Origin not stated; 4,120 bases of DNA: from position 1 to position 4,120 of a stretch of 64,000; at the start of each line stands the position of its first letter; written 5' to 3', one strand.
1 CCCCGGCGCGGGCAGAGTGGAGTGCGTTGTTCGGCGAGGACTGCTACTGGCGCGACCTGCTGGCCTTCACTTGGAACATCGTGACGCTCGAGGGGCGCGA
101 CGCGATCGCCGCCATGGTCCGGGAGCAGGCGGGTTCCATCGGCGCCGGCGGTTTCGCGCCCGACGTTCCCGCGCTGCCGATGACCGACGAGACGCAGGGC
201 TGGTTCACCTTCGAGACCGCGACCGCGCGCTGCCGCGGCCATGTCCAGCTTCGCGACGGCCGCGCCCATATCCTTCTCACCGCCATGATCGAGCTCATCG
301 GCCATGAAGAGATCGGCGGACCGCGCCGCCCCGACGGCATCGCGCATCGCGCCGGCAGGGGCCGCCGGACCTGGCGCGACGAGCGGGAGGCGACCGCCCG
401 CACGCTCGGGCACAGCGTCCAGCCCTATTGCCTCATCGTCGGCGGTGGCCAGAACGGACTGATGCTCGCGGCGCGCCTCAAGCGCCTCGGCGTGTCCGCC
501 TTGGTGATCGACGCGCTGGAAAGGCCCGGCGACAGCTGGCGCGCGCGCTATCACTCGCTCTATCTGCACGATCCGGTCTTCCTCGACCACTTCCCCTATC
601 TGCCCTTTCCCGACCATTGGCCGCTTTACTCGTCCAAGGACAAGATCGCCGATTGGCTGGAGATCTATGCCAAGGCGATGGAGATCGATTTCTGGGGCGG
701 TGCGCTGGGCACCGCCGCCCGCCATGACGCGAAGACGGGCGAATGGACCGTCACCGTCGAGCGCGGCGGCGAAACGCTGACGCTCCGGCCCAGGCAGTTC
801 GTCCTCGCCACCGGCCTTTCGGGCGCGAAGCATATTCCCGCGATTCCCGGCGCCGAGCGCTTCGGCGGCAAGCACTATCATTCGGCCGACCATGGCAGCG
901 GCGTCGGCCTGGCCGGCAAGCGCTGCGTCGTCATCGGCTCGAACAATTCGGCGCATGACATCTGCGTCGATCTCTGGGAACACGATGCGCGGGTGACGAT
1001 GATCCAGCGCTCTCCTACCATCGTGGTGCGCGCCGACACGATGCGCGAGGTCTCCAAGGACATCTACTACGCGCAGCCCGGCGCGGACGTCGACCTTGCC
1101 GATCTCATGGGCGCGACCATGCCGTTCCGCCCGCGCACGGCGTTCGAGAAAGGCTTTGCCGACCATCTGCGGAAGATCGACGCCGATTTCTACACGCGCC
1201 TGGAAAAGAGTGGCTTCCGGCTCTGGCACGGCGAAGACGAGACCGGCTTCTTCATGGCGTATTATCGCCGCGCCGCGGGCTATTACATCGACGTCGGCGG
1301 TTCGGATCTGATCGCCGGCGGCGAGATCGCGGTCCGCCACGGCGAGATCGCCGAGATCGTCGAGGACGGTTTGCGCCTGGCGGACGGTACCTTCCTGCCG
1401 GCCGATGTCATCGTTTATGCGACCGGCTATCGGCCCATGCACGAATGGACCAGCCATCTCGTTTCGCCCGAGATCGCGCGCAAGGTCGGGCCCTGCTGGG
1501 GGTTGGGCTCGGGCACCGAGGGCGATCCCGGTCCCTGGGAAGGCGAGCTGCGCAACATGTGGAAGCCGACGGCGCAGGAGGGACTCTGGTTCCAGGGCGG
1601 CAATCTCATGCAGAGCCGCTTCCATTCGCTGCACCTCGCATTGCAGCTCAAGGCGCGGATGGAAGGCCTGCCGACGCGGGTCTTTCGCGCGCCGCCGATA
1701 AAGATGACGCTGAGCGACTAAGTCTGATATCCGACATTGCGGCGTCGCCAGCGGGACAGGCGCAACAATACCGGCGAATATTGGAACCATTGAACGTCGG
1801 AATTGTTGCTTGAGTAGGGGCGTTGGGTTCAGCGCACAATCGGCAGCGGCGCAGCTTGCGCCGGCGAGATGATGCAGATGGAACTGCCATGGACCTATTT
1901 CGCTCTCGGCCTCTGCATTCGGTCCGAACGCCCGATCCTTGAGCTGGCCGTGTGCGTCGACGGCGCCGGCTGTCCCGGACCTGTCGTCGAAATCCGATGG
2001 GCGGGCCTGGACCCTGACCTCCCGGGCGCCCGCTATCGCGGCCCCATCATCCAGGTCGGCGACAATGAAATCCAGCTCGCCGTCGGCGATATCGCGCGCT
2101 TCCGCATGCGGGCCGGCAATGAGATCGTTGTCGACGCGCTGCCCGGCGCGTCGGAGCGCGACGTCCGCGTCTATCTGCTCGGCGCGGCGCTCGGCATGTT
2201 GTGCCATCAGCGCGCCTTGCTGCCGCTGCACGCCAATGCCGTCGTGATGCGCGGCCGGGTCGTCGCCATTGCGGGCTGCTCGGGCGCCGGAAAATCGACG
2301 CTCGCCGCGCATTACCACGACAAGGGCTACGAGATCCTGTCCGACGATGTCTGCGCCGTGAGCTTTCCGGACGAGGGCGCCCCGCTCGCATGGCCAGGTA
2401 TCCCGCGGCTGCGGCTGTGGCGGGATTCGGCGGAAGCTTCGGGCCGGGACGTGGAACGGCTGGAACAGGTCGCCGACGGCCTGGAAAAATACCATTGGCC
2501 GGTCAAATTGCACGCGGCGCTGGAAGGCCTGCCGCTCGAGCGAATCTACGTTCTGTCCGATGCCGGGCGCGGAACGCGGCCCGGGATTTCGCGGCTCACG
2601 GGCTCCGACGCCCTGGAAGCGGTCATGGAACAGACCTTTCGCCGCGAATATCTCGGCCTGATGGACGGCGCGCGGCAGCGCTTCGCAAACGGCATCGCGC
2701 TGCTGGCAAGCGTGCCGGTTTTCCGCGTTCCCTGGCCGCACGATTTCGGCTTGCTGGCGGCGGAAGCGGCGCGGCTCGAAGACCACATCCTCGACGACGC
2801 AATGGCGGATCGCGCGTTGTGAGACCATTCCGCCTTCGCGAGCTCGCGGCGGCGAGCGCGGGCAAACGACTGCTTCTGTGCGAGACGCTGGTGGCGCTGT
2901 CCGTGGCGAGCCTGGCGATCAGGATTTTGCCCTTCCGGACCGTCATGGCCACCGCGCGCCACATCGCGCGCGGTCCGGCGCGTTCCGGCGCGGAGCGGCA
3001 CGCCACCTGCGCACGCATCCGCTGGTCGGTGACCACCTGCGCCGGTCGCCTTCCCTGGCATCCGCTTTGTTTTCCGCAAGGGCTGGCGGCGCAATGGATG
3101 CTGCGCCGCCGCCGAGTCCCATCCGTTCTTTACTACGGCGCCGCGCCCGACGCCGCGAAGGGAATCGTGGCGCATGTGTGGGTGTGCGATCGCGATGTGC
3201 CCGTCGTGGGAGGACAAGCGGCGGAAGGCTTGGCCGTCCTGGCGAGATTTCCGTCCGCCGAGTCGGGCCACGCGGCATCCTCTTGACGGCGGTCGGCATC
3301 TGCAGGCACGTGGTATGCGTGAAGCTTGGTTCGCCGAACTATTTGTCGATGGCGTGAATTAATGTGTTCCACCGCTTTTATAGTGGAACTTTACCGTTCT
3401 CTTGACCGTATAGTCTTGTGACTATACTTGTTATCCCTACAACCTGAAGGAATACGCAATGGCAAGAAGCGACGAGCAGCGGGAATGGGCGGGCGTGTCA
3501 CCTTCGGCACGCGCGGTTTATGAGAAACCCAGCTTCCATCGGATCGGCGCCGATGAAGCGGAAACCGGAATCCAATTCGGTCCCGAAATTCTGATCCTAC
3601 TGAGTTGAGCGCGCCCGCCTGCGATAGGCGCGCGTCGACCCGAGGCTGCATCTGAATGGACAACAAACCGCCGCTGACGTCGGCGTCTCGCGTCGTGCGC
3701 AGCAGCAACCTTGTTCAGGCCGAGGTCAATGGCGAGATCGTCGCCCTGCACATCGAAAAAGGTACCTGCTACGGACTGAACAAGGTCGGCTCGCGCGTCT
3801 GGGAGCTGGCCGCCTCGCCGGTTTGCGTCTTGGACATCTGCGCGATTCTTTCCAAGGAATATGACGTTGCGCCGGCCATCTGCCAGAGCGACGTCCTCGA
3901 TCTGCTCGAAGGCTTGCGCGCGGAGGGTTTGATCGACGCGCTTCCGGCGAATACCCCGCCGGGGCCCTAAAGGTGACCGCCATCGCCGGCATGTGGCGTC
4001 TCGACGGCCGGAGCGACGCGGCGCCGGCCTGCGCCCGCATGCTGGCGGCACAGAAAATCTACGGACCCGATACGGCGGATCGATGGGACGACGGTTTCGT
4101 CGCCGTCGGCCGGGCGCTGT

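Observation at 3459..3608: Unannotated lasso precursor: the leader motif fits exactly, but the implied core is anomalous (12-13 aa, single Glu at position 6 or 7, C-terminal Ser)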

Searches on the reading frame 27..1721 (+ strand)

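Call 9: search_protein_families(library=pfam, proteins=[window:27-1721:+], max_evalue=0.01)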
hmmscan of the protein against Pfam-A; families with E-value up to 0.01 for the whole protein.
window:27-1721:+ (564 aa): 9 families
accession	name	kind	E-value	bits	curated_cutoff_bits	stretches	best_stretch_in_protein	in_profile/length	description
PF00743.25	FMO-like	-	2.7e-17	62.9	22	1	186-334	65-220/532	Flavin-binding monooxygenase-like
PF07992.20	Pyr_redox_2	-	3.1e-15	56.8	26.1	1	234-335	79-179/291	Pyridine nucleotide-disulphide oxidoreductase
PF13738.12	Pyr_redox_3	-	3.8e-15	56.4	30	1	252-335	122-202/305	Pyridine nucleotide-disulphide oxidoreductase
PF13434.12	Lys_Orn_oxgnase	-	9.6e-06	25.4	21.3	1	236-334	126-227/339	L-lysine 6-monooxygenase/L-ornithine 5-monooxygenase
PF00070.33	Pyr_redox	-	2.3e-05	25.3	22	0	136-168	3-35/82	Pyridine nucleotide-disulphide oxidoreductase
PF13450.12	NAD_binding_8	-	2.5e-05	24.9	21.9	1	137-168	1-32/68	NAD(P)-binding Rossmann-like domain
PF01494.25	FAD_binding_3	-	2.6e-05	24.1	22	1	136-174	5-43/349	FAD binding domain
PF01266.30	DAO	-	0.00048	20.2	27.9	0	136-172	3-41/353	FAD dependent oxidoreductase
PF13241.12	NAD_binding_7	-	0.0013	19.7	22.1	0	295-343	5-51/104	Putative NAD(P)-binding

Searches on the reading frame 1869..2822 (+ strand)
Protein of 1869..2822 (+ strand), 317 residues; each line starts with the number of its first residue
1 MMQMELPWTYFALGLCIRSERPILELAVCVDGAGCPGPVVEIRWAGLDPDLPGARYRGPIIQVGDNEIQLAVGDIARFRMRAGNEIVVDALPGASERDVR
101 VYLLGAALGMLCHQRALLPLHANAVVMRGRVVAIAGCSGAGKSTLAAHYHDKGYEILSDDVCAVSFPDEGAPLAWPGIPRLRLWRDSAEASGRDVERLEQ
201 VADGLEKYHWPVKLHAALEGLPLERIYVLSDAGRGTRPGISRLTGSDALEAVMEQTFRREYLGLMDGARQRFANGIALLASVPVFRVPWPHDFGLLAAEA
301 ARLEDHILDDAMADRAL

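Call 9: search_protein_families(library=pfam, proteins=[window:1869-2822:+], max_evalue=0.01)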
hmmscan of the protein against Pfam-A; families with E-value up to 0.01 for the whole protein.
window:1869-2822:+ (317 aa): 4 families
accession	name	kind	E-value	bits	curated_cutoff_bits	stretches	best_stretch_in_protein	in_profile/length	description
PF13671.12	AAA_33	-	2.5e-05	25.1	27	1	131-163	1-34/143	AAA domain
PF00005.33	ABC_tran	-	0.004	18.2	25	1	126-147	8-29/137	ABC transporter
PF07475.17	Hpr_kinase_C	-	0.0042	17.1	33.3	1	120-165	9-54/171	HPr Serine kinase C-terminal domain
PF06745.19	ATPase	-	0.0083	16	26.6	0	127-166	17-56/231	KaiC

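Call 14: search_protein_families(library=ncbifam, proteins=[window:1869-2822:+], max_evalue=0.01)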
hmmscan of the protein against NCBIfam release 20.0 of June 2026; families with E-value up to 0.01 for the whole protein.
window:1869-2822:+ (317 aa): 12 families
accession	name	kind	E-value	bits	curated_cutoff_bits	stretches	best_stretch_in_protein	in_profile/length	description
TIGR04355.1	HprK_rel_B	hypoth_equivalog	2.9e-08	33.2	200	1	115-169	142-196/351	HprK-related kinase B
TIGR04352.1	HprK_rel_A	equivalog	4.9e-08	32.4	200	1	113-166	92-145/280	HprK-related kinase A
NF006821.0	PRK09344.1-3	subfamily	0.0017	17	369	1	120-164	204-261/525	phosphoenolpyruvate carboxykinase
TIGR01277.1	thiQ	equivalog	0.0022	17.6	245.05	1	114-146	9-41/213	thiamine ABC transporter ATP-binding protein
NF006746.0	PRK09270.1-5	subfamily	0.0041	16.1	250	1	127-151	19-43/210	nucleoside/nucleotide kinase family protein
TIGR04249.1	SCM_chp_ScmC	equivalog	0.0042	16.5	125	1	58-163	63-170/292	SynChlorMet cassette protein ScmC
TIGR01978.1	sufC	equivalog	0.0071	15.8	212.8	0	123-156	20-54/243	Fe-S cluster assembly ATPase SufC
NF003883.0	PRK05428.2-1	equivalog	0.0075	15.7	252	0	120-163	18-61/189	HPr kinase/phosphorylase-related protein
NF008039.0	PRK10771.1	equivalog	0.0082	15.6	298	0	116-146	12-42/234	thiamine ABC transporter ATP-binding protein ThiQ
TIGR00955.1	3a01204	subfamily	0.0083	14.7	736.35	0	125-147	47-69/617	pigment precursor permease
TIGR04075.1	bacter_Pnkp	equivalog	0.0091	14.2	750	0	131-164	10-42/851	polynucleotide kinase-phosphatase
TIGR03608.1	L_ocin_972_ABC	subfamily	0.0093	15.4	254.85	0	125-145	20-40/206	putative bacteriocin export ABC transporter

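Call 52: search_solved_structures(query=window:1869-2822:+, max_evalue=0.01)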
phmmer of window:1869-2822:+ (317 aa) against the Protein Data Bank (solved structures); distinct sequences matched with E-value up to 0.01: 1.
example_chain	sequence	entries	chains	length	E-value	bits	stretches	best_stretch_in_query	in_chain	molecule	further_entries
6ha8_V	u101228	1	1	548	0.0043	19.8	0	120-151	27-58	Nucleotide-binding protein ExpZ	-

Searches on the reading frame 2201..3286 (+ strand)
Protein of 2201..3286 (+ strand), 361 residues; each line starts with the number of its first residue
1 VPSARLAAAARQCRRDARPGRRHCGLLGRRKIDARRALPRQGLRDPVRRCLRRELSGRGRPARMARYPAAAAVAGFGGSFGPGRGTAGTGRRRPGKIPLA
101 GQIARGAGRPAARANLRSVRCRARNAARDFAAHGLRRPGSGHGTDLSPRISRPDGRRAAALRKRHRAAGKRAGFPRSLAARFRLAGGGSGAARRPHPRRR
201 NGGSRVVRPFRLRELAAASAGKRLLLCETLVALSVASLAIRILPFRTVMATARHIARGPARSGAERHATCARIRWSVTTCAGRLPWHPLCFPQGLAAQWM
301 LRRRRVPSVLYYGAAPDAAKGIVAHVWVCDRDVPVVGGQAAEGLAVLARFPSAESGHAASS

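Call 9: search_protein_families(library=pfam, proteins=[window:2201-3286:+], max_evalue=0.01)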
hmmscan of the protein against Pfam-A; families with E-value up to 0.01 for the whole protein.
window:2201-3286:+ (361 aa): 1 family
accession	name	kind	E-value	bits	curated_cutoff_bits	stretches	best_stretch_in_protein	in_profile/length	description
PF13471.12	Transglut_core3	-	6.4e-14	52.3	26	1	249-345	17-113/117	Transglutaminase-like superfamily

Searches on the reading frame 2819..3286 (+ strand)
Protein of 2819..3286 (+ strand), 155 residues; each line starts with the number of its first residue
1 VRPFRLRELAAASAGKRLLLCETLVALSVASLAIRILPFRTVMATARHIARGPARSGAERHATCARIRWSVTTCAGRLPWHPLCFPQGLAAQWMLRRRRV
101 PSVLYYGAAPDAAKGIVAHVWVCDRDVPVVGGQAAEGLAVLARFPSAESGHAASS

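Call 14: search_protein_families(library=ncbifam, proteins=[window:2819-3286:+], max_evalue=0.01)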
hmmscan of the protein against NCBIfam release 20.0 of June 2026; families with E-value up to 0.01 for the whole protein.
window:2819-3286:+ (155 aa): 1 family
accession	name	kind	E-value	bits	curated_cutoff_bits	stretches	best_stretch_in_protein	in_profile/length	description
NF033537.1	lasso_biosyn_B2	equivalog_domain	1.7e-19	70.5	33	1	17-143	2-131/132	lasso peptide biosynthesis B2 protein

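Call 53: search_solved_structures(query=window:2819-3286:+, max_evalue=0.1)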
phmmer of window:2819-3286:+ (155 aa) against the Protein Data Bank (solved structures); distinct sequences matched with E-value up to 0.1: 0.

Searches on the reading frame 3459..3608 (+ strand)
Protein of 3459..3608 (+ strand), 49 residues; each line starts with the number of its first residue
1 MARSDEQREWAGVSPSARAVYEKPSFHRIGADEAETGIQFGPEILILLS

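Call 9: search_protein_families(library=pfam, proteins=[window:3459-3608:+], max_evalue=0.01)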
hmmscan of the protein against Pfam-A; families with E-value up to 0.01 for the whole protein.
window:3459-3608:+ (49 aa): 0 families

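Call 13: find_homologous_proteins(query=window:3459-3605:+, max_evalue=10)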
Query seq(49 aa) (49 aa): 9 proteins with E <= 10 among 9 candidates.
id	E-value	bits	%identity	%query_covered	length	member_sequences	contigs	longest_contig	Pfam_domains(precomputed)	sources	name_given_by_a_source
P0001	2.6e-24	100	100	100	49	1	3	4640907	-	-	-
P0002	1.9e-19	85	90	100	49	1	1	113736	-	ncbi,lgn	-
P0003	1.6e-15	73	84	100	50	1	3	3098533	-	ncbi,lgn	ncbi:MAG: hypothetical protein WDM86_04025 [Rhizomicrobium sp.]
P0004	2.7e-14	69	78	100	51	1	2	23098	-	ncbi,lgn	ncbi:MAG TPA: hypothetical protein VGB91_12025 [Rhizomicrobium sp.]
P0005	2.3e-11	60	72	100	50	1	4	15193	-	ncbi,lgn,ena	-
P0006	3.5e-10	56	63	100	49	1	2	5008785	-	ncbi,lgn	ncbi:MAG: hypothetical protein WDM91_00060 [Rhizomicrobium sp.]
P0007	4.6e-8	50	61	100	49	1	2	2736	-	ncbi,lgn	-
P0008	4.9e-8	50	84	65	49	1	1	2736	-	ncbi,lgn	-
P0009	9.2e-8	49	84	65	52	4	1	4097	-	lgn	-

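Call 14: search_protein_families(library=ncbifam, proteins=[window:3459-3608:+], max_evalue=0.01)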
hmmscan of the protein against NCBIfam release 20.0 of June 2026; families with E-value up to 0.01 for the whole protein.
window:3459-3608:+ (49 aa): 0 families

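Call 26: search_protein_representatives(alignment_id=A1)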
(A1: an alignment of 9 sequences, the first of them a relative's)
Query: 9 sequences, 51 profile positions. Proteins with E-value up to 0.001 (for the whole library): 42; up to 1e-10: 10; up to 1e-30: 0. The best 42 are listed.
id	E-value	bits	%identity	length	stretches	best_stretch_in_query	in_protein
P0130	8.8e-16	73.7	-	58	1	16-51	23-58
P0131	9.7e-16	73.6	-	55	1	4-51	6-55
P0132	7.8e-15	70.7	-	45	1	13-51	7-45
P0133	1.9e-14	69.4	-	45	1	15-51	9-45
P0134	2.0e-14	69.4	-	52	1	12-51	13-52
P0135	2.2e-14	69.2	-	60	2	21-51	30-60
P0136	2.3e-14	69.2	-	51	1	1-51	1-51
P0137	1.7e-13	66.4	-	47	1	11-51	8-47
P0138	2.7e-11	59.3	-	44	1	17-51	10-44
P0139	3.7e-11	58.9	-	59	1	8-51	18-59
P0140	1.2e-10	57.3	-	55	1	6-51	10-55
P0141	3.3e-10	55.9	-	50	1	1-51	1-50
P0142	2.4e-09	53.1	-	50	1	1-51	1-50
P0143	4.2e-09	52.3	-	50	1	14-51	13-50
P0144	1.4e-08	50.6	-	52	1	9-51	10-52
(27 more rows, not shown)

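Call 73: find_encoding_contigs(protein=P0006, flank=8000, max_places=1)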
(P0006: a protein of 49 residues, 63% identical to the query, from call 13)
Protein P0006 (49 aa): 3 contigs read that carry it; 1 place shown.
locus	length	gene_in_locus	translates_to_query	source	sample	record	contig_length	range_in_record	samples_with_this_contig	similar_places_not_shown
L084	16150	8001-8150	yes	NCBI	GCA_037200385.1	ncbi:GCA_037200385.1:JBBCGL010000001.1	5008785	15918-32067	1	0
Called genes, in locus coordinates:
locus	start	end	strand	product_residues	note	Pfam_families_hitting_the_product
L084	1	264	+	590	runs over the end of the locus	PF07244:POTRA (faint), PF08479:POTRA_2, PF03865:ShlB, PF01103:Omp85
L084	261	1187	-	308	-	PF00392:GntR (weak)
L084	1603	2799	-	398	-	PF00515:TPR_1 (faint), PF07719:TPR_2 (faint), PF12895:ANAPC3 (weak), PF13428:TPR_14 (weak), PF13432:TPR_16, PF12895:ANAPC3 (weak), PF14559:TPR_19, PF13759:2OG-FeII_Oxy_5, +5 more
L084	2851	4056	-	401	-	PF13759:2OG-FeII_Oxy_5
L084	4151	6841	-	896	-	PF00501:AMP-binding, PF13193:AMP-binding_C, PF00550:PP-binding (weak), PF00975:Thioesterase, PF12697:Abhydrolase_6 (weak)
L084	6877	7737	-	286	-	PF08007:JmjC_2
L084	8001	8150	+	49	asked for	-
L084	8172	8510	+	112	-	PF05402:PqqD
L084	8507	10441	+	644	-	PF13522:GATase_6, PF13537:GATase_7, PF00733:Asn_synthase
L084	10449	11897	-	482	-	PF13489:Methyltransf_23, PF13847:Methyltransf_31, PF08241:Methyltransf_11, PF08242:Methyltransf_12, PF13649:Methyltransf_25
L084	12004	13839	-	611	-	PF02310:B12-binding (faint), PF04055:Radical_SAM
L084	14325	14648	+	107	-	-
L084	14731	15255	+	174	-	-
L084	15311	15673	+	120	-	-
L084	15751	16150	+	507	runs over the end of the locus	PF14326:DUF4384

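Call 74: find_encoding_contigs(protein=P0005, flank=8000, max_places=1)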
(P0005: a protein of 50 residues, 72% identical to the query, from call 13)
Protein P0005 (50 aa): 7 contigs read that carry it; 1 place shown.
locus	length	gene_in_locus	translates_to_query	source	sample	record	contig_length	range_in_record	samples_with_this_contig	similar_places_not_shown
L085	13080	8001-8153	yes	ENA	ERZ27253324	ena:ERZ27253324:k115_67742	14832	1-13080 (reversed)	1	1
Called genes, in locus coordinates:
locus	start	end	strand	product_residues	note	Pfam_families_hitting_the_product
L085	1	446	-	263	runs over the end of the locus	PF00884:Sulfatase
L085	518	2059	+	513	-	-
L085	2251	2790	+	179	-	PF05229:SCPU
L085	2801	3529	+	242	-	PF00345:PapD_N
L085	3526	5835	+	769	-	PF13953:PapC_C (faint), PF00577:Usher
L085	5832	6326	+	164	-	PF05229:SCPU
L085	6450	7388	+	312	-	PF27840:ScmC (weak)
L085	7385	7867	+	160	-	PF13471:Transglut_core3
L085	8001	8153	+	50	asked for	-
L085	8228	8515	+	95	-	PF05402:PqqD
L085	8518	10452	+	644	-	PF13522:GATase_6, PF13537:GATase_7, PF00733:Asn_synthase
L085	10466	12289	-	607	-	PF04055:Radical_SAM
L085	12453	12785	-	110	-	-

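Call 75: find_encoding_contigs(protein=P0131, flank=8000, max_places=1)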
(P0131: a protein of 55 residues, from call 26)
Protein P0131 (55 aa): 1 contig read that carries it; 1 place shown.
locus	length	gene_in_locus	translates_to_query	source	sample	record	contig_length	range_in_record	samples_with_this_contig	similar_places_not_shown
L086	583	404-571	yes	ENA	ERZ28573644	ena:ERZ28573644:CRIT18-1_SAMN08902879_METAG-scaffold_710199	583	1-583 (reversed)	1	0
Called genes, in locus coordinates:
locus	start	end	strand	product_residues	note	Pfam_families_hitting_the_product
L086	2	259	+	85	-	?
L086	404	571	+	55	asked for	-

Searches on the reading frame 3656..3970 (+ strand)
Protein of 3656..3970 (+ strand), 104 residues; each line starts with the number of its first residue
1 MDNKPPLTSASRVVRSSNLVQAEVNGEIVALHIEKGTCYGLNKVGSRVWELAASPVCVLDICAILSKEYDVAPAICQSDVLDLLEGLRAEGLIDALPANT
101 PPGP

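Call 9: search_protein_families(library=pfam, proteins=[window:3656-3970:+], max_evalue=0.01)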
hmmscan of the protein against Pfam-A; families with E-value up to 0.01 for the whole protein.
window:3656-3970:+ (104 aa): 1 family
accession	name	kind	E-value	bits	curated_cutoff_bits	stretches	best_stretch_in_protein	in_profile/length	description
PF05402.18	PqqD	-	6.6e-17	62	23.4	1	27-93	1-67/67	Coenzyme PQQ synthesis protein D (PqqD)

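Call 14: search_protein_families(library=ncbifam, proteins=[window:3656-3970:+], max_evalue=0.01)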
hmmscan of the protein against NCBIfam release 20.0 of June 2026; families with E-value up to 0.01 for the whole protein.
window:3656-3970:+ (104 aa): 5 families
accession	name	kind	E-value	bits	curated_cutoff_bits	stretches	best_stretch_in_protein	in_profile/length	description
NF033536.1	lasso_PqqD_Bac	exception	4.1e-18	65.3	80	1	11-94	4-87/88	lasso peptide biosynthesis PqqD family chaperone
NF033530.1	lasso_PqqD_Strm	exception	9.2e-06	25.8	70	1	18-93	3-78/78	lasso peptide biosynthesis PqqD family chaperone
TIGR04302.1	geo_PqqD_fam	equivalog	0.00026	21.4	100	1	29-93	37-100/102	GeoRSP system PqqD family peptide chaperone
TIGR04248.1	SCM_PqqD_rel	equivalog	0.005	17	100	1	31-92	19-80/84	SynChlorMet cassette protein ScmD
TIGR03859.1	PQQ_PqqD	equivalog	0.0051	16.7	46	1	38-93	26-80/81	pyrroloquinoline quinone biosynthesis peptide chaperone PqqD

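Call 51: search_solved_structures(query=window:3656-3970:+, max_evalue=0.01)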
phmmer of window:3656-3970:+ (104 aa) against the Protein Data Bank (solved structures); distinct sequences matched with E-value up to 0.01: 3.
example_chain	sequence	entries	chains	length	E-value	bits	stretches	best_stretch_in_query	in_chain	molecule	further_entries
5v1u_A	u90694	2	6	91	2e-09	40.9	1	16-94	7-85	TbiB1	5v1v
9x90_B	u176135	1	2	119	1.1e-08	38.5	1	12-93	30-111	Lasso peptide biosynthesis PqqD family chaperone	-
5sxy_A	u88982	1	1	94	0.005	20.3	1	22-92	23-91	Bifunctional coenzyme PQQ synthesis protein C/D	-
